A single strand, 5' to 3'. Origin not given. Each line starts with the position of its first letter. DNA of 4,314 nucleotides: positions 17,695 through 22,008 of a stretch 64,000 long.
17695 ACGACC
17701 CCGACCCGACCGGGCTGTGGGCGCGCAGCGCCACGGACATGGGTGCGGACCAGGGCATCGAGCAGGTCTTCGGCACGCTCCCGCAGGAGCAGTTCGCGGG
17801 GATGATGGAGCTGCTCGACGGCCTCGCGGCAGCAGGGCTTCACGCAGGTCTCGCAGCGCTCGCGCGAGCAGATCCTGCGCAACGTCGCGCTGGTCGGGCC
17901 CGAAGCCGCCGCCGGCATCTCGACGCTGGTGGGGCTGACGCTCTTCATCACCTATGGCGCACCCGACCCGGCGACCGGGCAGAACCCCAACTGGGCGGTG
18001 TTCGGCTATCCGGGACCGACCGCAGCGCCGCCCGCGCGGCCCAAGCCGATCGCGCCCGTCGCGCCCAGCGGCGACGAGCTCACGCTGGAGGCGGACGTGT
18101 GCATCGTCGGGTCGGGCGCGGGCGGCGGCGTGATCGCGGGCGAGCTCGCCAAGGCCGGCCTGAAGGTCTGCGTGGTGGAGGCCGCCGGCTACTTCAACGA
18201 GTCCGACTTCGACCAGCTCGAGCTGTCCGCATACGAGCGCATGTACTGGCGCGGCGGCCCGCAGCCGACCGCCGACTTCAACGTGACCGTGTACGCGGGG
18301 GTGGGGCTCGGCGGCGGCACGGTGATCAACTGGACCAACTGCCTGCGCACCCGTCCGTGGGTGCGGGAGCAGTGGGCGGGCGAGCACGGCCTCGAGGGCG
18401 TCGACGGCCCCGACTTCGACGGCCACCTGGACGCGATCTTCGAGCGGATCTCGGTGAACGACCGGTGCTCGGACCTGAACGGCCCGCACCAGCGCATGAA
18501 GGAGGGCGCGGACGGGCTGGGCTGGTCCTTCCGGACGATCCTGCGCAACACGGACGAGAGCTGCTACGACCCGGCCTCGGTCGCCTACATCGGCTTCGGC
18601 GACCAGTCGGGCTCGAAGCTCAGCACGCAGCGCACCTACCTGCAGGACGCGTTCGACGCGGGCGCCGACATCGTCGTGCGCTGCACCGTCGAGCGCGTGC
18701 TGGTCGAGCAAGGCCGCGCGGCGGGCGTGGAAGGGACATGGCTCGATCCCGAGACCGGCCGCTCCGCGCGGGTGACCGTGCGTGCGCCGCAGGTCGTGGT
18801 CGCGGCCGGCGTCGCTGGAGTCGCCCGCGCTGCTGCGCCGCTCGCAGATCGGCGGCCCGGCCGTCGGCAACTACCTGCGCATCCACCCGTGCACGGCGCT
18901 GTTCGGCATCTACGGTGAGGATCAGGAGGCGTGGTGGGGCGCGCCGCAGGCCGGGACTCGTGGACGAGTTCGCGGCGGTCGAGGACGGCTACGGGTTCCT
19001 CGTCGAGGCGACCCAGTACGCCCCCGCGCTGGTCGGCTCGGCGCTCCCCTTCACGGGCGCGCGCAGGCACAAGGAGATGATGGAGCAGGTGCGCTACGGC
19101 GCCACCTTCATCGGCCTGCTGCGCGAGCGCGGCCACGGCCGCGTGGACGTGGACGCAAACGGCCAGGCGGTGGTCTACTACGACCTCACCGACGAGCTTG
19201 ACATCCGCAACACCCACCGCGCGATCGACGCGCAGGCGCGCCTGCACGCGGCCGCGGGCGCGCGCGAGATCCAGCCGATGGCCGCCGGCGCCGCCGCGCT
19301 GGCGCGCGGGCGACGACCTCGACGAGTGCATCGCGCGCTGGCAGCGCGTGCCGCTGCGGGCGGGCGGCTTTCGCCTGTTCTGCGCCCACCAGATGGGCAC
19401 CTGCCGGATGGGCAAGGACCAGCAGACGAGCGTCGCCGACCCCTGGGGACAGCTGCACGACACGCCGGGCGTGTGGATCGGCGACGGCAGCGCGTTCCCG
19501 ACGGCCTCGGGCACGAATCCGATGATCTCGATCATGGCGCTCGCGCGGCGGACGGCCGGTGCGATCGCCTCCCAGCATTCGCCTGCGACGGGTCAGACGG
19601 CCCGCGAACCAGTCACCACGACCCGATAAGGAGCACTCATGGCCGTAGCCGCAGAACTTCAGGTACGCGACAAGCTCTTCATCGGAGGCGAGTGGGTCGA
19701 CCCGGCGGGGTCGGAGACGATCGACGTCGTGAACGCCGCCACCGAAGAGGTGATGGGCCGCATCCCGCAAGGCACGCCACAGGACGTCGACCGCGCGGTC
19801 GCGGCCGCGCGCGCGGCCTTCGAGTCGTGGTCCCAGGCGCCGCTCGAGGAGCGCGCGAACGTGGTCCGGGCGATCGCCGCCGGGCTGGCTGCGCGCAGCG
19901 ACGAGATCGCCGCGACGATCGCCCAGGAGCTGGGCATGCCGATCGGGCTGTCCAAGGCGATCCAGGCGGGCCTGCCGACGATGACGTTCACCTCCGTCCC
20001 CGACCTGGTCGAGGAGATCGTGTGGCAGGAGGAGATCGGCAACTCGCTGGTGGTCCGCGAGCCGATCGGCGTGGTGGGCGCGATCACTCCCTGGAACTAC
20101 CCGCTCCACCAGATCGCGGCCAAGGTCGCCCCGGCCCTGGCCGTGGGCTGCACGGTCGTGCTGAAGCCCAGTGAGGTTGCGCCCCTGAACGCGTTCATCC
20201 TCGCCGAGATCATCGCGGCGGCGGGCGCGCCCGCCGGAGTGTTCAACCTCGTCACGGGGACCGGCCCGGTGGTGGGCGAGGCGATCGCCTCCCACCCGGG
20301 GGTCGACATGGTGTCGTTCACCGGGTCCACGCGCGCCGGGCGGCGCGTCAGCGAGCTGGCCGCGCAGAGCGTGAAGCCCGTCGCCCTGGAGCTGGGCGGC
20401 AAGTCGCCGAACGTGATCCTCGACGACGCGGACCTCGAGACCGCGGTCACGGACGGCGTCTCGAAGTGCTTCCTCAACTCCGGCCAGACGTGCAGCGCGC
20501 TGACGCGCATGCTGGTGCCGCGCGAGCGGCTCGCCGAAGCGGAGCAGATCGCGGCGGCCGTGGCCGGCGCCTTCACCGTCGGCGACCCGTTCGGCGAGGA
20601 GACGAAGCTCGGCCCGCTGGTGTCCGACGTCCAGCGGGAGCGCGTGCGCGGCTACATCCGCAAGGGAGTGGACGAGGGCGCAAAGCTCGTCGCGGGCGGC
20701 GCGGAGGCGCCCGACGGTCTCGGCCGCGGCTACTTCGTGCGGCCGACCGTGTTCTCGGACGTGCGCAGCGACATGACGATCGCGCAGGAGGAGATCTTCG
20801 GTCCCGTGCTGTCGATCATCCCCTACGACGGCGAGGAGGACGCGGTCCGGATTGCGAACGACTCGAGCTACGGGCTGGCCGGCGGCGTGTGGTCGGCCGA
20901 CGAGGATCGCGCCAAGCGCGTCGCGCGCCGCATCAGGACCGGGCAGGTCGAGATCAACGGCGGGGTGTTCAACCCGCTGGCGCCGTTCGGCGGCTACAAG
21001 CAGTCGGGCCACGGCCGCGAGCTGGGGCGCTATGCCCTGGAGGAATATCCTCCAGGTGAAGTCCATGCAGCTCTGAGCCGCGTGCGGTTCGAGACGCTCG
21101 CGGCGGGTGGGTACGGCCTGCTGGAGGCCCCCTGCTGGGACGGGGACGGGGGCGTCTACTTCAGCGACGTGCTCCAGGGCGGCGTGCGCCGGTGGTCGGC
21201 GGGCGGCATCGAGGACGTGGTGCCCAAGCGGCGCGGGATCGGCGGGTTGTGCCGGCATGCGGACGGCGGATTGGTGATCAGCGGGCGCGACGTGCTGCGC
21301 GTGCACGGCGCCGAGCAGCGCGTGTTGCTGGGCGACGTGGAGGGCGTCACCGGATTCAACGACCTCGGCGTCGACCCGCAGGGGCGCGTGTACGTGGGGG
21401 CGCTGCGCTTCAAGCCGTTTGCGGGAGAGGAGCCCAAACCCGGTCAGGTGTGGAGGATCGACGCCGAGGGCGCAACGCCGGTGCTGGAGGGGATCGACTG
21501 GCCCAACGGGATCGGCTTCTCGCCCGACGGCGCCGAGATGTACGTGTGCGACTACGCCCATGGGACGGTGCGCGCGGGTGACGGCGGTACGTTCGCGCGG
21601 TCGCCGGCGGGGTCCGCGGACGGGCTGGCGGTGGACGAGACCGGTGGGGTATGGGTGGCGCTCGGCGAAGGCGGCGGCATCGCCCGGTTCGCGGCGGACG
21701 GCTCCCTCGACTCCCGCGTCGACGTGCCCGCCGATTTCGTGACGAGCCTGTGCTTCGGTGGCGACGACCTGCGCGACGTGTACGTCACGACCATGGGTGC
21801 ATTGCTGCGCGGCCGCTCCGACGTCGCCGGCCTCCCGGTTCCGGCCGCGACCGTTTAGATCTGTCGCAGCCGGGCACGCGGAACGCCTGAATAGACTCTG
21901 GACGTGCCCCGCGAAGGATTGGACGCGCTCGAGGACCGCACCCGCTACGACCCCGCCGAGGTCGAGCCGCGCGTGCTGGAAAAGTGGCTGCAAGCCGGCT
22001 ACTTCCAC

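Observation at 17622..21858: GMC oxidoreductase + aldehyde dehydrogenase + lactonase form a candidate complete ring-opening pathway behind the monooxygenase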

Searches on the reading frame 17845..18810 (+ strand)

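Call 5: search_protein_families(library=pfam, proteins=[window:17845-18810:+], max_evalue=0.01)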
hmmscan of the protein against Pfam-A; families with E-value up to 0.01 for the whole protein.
window:17845-18810:+ (322 aa): 9 families
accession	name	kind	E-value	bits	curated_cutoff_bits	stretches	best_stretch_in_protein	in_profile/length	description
PF00732.25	GMC_oxred_N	-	1.6e-33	116.8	23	1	130-322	1-189/218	GMC oxidoreductase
PF00890.30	FAD_binding_2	-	5e-07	29.7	20.4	1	84-118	1-35/414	FAD binding domain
PF01266.30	DAO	-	1.4e-05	25.2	27.9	1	84-114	1-31/353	FAD dependent oxidoreductase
PF01494.25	FAD_binding_3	-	0.00014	21.7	22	1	82-113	1-32/349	FAD binding domain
PF01946.23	Thi4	-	0.00064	19.5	26.2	1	81-113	16-49/235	Thi4 family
PF07992.20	Pyr_redox_2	-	0.0022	17.9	26.1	1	84-115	2-33/291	Pyridine nucleotide-disulphide oxidoreductase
PF05834.18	Lycopene_cycl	-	0.004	16.7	23.4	0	84-114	1-33/380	Lycopene cyclase protein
PF13450.12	NAD_binding_8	-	0.0051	17.5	21.9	0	87-114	1-28/68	NAD(P)-binding Rossmann-like domain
PF02558.23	ApbA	-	0.0079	16.3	22.2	0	85-111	1-27/150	Ketopantoate reductase PanE/ApbA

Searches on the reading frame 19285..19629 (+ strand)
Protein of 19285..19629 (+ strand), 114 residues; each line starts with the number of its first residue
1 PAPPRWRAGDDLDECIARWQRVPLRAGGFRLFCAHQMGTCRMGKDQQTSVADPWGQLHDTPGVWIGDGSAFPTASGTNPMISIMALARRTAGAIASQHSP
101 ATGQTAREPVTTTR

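Call 5: search_protein_families(library=pfam, proteins=[window:19285-19629:+], max_evalue=0.01)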
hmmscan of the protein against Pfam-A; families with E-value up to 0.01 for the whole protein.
window:19285-19629:+ (114 aa): 1 family
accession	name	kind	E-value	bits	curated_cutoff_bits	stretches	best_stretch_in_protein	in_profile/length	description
PF05199.19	GMC_oxred_C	-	1.4e-20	74.7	24.6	1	34-87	86-139/139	GMC oxidoreductase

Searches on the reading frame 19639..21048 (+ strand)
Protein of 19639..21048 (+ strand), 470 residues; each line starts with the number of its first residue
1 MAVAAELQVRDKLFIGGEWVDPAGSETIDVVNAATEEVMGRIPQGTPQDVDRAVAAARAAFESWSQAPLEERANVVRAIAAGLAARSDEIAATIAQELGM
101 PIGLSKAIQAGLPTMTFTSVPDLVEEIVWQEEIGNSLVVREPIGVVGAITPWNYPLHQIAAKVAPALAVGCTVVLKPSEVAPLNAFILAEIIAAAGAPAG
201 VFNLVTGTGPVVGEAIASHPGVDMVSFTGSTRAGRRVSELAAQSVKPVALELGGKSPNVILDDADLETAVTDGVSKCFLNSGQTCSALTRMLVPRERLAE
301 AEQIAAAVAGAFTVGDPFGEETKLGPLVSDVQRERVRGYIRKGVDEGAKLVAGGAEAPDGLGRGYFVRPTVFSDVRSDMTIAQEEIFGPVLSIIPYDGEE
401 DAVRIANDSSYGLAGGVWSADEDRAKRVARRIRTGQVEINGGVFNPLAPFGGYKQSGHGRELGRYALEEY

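Call 37: search_protein_families(library=ncbifam, proteins=[window:19639-21048:+], max_evalue=0.00001)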
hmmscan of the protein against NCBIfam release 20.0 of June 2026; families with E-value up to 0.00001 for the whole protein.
window:19639-21048:+ (470 aa): 43 families (the best 25 are shown)
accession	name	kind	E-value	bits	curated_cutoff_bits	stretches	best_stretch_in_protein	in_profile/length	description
TIGR01804.1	BADH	equivalog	2.4e-138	461.5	668.6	1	14-470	1-463/467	betaine-aldehyde dehydrogenase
TIGR04284.1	aldehy_Rv0768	hypoth_equivalog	1e-136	456.8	775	1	12-470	2-470/480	aldehyde dehydrogenase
NF045736.1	PaDhStyDRhodo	equivalog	5.7e-131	437.4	800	1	11-464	3-463/479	phenylacetaldehyde dehydrogenase StyD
NF010000.0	PRK13473.1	subfamily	1.8e-129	432.5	615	1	11-470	3-464/475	aminobutyraldehyde dehydrogenase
NF009725.0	PRK13252.1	equivalog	3.2e-125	418.3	593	1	9-470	5-471/488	betaine-aldehyde dehydrogenase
TIGR02299.1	HpaE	equivalog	8.2e-125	417.1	638.35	1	12-470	2-468/488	5-carboxymethyl-2-hydroxymuconate semialdehyde dehydrogenase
NF045735.1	PaDhStyDPseudo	equivalog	4.2e-120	401.7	850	1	9-470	1-473/483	phenylacetaldehyde dehydrogenase StyD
NF007497.0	PRK10090.1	equivalog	9.1e-113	377.5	500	1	9-470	5-469/480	aldehyde dehydrogenase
TIGR03216.1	OH_muco_semi_DH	equivalog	1.7e-111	373.2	693.25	1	13-470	3-471/481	2-hydroxymuconic semialdehyde dehydrogenase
NF042993.1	AlphKGSA_gudD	equivalog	8.3e-106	354.6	770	1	14-469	7-471/481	alpha-ketoglutaric semialdehyde dehydrogenase GucD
NF050026.1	AcaldDHExaC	equivalog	3.5e-105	352.5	900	1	7-470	12-485/503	acetaldehyde dehydrogenase ExaC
NF006916.0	PRK09407.1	equivalog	4.8e-105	352.1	521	1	22-470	30-484/526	succinic semialdehyde dehydrogenase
NF052305.1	DioxValDhHalo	equivalog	1.9e-104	350.2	750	1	12-458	6-459/483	2,5-dioxovalerate dehydrogenase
NF040648.1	lactal_redase_Meth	equivalog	2e-104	350.2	650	1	13-469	1-453/463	lactaldehyde dehydrogenase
TIGR01780.1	SSADH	subfamily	3.8e-104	349.1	646.35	1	30-470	1-444/448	succinate-semialdehyde dehydrogenase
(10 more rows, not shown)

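Call 45: search_solved_structures(query=window:19639-21048:+, max_evalue=1e-100)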
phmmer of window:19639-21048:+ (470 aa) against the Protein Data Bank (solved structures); distinct sequences matched with E-value up to 1e-100: 43.
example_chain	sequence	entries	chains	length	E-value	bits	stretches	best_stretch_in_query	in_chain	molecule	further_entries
6x9l_A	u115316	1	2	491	5.4e-142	477.1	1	10-470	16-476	Aldehyde dehydrogenase family protein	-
3ty7_A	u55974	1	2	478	3.2e-126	425.1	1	11-470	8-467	Putative aldehyde dehydrogenase SAV2122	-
3b4w_A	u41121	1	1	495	8.1e-126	423.8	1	10-469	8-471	Aldehyde dehydrogenase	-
3i44_A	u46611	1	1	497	7.6e-120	404.1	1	10-470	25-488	Aldehyde dehydrogenase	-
5gtk_A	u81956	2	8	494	6.9e-113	381.1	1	5-470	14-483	Betaine-aldehyde dehydrogenase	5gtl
5gt6_A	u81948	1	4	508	7.7e-113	381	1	5-470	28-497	Betaine-aldehyde dehydrogenase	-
4qf6_A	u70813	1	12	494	3.4e-112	378.9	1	5-470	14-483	Aldehyde dehydrogenase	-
4qet_A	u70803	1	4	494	6.4e-112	378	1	5-470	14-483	Aldehyde dehydrogenase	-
4i8p_A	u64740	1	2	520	6.8e-108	364.7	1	12-470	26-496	Aminoaldehyde dehydrogenase 1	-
4q92_A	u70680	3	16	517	5.6e-107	361.7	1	11-470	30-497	Betaine aldehyde dehydrogenase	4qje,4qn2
4zxu_A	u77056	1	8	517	1.3e-106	360.5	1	11-470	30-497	Betaine-aldehyde dehydrogenase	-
5eyu_A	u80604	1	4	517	1.4e-106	360.4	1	11-470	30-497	Betaine aldehyde dehydrogenase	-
5dib_A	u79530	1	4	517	1.4e-106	360.3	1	11-470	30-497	Betaine aldehyde dehydrogenase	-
9ldl_C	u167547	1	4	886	1.7e-106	360.1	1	12-470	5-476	Aldehyde dehydrogenase family protein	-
4mpb_A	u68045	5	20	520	1.9e-106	359.9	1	10-470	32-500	Betaine aldehyde dehydrogenase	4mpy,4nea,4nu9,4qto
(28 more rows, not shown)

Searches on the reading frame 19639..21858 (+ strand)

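Call 5: search_protein_families(library=pfam, proteins=[window:19639-21858:+], max_evalue=0.01)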
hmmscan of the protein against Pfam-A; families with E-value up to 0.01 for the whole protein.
window:19639-21858:+ (739 aa): 2 families
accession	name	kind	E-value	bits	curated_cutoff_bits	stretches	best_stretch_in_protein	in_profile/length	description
PF00171.27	Aldedh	-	1.1e-162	542.2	23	1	19-470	1-455/461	Aldehyde dehydrogenase family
PF08450.18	SGL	-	3.3e-44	151.8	26.3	1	496-719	3-245/246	SMP-30/Gluconolactonase/LRE-like region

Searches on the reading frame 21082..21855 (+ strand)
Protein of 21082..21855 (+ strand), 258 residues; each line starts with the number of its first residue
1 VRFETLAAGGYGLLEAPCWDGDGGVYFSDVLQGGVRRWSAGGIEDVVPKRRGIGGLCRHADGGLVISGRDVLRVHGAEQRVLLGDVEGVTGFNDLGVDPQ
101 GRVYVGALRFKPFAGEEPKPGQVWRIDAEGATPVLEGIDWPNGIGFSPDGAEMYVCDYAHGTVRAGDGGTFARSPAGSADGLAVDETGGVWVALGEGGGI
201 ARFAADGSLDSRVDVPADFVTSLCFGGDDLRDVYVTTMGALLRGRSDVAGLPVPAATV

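Call 37: search_protein_families(library=ncbifam, proteins=[window:21082-21855:+], max_evalue=0.00001)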
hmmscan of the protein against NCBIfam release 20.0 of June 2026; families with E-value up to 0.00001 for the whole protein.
window:21082-21855:+ (258 aa): 1 family
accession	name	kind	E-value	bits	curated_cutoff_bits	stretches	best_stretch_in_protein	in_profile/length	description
NF033206.1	ScyE_fam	subfamily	4e-12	46.3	80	2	87-160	250-322/333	ScyD/ScyE family protein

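Call 44: search_solved_structures(query=window:21082-21855:+, max_evalue=0.001)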
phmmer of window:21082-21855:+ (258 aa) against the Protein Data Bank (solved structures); distinct sequences matched with E-value up to 0.001: 13.
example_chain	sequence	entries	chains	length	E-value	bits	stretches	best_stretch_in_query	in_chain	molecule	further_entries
7plb_A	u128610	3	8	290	6e-19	72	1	14-244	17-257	Smp-30/Cgr1 family protein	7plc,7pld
4gn7_A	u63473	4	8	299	1.3e-11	48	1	9-237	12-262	Regucalcin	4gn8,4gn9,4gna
3g4e_A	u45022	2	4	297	1.2e-10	44.8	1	15-237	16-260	Regucalcin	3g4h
4gnb_A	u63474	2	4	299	1.2e-10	44.8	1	15-237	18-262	Regucalcin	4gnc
5d9b_A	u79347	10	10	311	7.2e-10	42.2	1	92-243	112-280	Luciferin regenerating enzyme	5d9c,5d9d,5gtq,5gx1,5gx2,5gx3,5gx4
3e5z_A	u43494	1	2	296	1.4e-09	41.2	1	8-250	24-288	putative Gluconolactonase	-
7ris_A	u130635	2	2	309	6.5e-08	35.8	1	179-239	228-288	Beta-propeller lactonase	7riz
8djf_A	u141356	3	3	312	7.7e-08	35.6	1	141-239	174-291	Gluconolactonase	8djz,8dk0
2ghs_A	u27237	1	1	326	1.5e-07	34.7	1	84-237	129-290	AGR_C_1268p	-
1l0q_A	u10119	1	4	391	2.4e-06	30.7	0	140-167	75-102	Surface layer protein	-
3dr2_A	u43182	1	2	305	2.7e-06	30.5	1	19-218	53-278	Exported gluconolactonase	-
5yzv_A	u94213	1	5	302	9.1e-05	25.5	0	118-165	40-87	Probable serine/threonine-protein kinase PkwA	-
1rwi_B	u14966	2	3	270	0.0007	22.6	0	135-237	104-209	Serine/threonine-protein kinase pknD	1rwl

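Call 68: search_solved_structures(query=window:21082-21855:+, max_evalue=1e-9, show_alignments=3)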
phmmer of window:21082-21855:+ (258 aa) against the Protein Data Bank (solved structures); distinct sequences matched with E-value up to 1e-9: 5.
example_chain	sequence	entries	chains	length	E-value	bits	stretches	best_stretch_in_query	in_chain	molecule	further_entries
7plb_A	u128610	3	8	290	6e-19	72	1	14-244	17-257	Smp-30/Cgr1 family protein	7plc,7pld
4gn7_A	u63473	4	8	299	1.3e-11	48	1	9-237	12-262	Regucalcin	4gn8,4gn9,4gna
3g4e_A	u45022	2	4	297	1.2e-10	44.8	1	15-237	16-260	Regucalcin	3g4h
4gnb_A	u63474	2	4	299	1.2e-10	44.8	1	15-237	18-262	Regucalcin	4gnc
5d9b_A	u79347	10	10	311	7.2e-10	42.2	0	92-243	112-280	Luciferin regenerating enzyme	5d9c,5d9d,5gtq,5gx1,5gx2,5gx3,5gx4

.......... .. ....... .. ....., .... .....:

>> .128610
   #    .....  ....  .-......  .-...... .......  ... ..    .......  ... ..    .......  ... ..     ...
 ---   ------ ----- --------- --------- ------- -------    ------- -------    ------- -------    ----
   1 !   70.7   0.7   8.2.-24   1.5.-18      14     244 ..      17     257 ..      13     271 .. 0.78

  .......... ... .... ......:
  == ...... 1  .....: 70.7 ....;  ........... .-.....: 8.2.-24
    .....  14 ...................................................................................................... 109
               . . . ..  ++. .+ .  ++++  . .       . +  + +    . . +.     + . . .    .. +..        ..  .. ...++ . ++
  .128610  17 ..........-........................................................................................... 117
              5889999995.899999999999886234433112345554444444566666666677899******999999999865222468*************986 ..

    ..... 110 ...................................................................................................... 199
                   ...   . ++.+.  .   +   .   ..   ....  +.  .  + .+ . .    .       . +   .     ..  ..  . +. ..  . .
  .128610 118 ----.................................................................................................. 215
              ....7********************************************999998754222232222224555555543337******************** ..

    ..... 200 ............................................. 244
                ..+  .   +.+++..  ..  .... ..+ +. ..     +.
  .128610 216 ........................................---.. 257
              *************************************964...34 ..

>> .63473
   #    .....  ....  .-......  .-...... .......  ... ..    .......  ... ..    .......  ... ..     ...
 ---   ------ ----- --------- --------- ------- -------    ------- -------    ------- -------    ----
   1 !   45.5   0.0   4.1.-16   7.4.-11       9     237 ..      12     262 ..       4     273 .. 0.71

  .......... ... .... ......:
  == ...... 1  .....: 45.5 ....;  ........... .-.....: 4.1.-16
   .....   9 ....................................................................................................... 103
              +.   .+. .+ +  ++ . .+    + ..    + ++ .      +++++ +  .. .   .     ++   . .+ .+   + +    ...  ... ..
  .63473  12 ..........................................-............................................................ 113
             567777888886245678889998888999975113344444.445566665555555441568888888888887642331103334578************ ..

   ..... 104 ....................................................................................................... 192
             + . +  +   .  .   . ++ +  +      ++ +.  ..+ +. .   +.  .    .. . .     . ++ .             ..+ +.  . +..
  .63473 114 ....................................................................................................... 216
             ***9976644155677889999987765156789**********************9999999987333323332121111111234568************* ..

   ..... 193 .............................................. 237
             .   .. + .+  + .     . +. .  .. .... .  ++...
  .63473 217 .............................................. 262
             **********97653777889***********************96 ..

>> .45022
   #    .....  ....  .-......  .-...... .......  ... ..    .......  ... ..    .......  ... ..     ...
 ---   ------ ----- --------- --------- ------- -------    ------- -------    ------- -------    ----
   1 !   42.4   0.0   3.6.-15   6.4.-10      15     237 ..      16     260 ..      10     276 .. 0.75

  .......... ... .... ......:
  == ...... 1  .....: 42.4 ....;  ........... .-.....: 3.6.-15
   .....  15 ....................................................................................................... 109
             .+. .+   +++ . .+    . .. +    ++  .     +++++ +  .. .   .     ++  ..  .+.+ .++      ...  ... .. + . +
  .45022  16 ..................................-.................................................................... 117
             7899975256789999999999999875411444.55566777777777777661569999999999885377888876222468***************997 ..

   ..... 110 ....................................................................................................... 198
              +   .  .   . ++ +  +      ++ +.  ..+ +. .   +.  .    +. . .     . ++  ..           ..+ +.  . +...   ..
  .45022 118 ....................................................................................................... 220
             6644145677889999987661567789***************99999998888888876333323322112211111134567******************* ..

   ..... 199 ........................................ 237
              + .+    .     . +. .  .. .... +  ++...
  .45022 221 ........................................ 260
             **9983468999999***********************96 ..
